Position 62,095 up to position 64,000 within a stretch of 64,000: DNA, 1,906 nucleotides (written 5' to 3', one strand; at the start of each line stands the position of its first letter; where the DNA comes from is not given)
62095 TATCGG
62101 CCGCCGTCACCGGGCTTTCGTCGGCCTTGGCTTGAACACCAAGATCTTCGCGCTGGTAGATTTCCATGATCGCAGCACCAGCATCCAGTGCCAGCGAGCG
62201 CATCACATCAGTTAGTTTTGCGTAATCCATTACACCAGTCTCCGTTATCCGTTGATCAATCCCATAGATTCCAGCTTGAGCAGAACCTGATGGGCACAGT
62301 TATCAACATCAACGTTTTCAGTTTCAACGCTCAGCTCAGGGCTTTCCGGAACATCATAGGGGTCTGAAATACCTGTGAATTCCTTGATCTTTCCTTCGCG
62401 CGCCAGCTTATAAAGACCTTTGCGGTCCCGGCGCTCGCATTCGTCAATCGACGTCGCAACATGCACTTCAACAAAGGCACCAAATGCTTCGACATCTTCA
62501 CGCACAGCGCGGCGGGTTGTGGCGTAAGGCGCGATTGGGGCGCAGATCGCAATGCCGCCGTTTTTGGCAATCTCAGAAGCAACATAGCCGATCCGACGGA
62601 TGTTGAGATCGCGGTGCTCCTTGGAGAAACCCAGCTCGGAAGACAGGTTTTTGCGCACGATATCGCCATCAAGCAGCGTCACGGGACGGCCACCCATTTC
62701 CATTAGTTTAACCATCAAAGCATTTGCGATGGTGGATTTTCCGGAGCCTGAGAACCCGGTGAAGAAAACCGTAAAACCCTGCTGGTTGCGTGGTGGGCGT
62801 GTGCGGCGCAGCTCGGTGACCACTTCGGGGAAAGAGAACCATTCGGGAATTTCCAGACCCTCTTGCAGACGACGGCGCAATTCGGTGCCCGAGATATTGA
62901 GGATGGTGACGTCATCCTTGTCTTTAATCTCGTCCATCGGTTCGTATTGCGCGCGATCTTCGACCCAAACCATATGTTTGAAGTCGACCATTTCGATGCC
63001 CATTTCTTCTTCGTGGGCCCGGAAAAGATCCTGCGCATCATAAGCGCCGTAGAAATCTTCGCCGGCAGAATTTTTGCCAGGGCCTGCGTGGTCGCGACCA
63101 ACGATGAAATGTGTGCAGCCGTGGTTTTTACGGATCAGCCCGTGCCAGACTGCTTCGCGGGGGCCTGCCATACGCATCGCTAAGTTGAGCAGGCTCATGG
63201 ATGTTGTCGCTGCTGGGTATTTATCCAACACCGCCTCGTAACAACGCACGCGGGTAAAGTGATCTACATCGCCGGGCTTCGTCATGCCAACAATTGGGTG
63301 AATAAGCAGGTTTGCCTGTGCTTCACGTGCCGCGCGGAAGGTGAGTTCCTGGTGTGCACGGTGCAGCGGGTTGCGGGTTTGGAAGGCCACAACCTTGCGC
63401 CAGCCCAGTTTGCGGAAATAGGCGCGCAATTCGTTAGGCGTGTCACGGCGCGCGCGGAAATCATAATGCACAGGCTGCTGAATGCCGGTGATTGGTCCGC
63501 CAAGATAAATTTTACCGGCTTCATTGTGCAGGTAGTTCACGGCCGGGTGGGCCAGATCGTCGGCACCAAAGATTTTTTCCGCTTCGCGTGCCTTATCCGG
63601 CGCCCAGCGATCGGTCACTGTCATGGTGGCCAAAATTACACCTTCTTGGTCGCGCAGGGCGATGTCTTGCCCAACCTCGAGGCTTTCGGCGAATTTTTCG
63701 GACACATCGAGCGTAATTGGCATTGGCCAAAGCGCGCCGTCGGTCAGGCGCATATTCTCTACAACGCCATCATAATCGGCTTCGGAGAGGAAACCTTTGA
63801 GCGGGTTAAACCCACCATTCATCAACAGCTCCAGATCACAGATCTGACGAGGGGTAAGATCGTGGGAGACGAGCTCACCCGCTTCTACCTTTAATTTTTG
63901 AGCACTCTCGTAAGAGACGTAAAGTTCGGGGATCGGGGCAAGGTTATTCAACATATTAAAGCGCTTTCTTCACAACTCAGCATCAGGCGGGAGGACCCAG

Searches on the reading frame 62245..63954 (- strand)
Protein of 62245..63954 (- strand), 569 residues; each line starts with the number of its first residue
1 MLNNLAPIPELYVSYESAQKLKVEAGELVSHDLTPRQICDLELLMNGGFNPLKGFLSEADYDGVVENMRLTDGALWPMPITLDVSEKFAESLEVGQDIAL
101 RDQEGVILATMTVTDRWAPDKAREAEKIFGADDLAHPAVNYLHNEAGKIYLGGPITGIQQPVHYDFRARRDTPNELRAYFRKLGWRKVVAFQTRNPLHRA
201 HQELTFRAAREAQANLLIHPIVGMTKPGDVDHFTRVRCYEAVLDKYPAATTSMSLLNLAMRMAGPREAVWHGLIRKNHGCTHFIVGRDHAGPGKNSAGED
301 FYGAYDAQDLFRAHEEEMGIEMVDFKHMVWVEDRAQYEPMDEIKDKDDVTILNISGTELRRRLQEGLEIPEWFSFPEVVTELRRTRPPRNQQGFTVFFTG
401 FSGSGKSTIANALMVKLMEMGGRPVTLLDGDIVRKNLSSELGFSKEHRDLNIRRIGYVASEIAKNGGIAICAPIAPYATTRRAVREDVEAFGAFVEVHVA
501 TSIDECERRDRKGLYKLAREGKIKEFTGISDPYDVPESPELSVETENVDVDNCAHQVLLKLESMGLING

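Call 46: find_encoding_contigs(protein=window:62245-63954:-, flank=10000, max_places=2)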
Protein window:62245-63954:- (569 aa): 10 contigs read that carry it; 2 places shown.
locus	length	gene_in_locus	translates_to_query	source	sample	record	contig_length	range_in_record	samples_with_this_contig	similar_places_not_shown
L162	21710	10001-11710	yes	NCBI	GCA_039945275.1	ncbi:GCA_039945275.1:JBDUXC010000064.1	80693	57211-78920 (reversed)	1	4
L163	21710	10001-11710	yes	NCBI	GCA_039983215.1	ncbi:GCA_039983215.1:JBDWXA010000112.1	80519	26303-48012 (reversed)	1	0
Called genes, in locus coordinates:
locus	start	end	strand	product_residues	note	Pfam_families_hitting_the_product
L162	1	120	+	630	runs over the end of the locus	?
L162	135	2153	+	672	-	-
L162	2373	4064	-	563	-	PF07995:GSDH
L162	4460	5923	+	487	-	PF04932:Wzy_C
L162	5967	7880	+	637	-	PF01757:Acyl_transf_3, PF19040:SGNH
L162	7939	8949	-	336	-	PF00106:adh_short (faint), PF01073:3Beta_HSD, PF01370:Epimerase, PF02719:Polysacc_synt_2, PF04321:RmlD_sub_bind, PF13460:NAD_binding_10 (weak), PF16363:GDP_Man_Dehyd, PF07993:NAD_binding_4 (weak)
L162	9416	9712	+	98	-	PF01381:HTH_3 (weak)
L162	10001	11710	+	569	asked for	PF14306:PUA_2, PF01747:ATP-sulfurylase, PF01583:APS_kinase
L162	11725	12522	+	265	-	PF00459:Inositol_P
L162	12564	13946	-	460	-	PF02878:PGM_PMM_I, PF02879:PGM_PMM_II, PF02880:PGM_PMM_III (weak), PF00408:PGM_PMM_IV (weak)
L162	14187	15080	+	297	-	PF00483:NTP_transferase, PF12804:NTP_transf_3 (faint)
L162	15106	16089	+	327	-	PF01073:3Beta_HSD, PF01370:Epimerase, PF02719:Polysacc_synt_2, PF04321:RmlD_sub_bind, PF16363:GDP_Man_Dehyd, PF07993:NAD_binding_4 (weak)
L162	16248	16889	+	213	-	-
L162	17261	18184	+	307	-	PF00535:Glycos_transf_2, PF13641:Glyco_tranf_2_3 (faint)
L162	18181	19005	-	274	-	-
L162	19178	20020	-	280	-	-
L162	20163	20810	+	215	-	PF01694:Rhomboid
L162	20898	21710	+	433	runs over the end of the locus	PF00534:Glycos_transf_1, PF13692:Glyco_trans_1_4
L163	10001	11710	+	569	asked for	PF14306:PUA_2, PF01747:ATP-sulfurylase, PF01583:APS_kinase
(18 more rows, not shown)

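Call 48: search_protein_families(library=ncbifam, proteins=[L162:135-2153:+, L162:4460-5923:+], max_evalue=0.001)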
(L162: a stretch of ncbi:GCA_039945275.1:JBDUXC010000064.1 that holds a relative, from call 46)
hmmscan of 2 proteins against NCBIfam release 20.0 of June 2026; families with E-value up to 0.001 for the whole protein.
L162:135-2153:+ (672 aa): 1 family
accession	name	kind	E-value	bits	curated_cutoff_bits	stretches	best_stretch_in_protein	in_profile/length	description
NF041518.1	choice_anch_Q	domain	0.00028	21.1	25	0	638-671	22-57/58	choice-of-anchor Q domain-containing protein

L162:4460-5923:+ (487 aa): 0 families
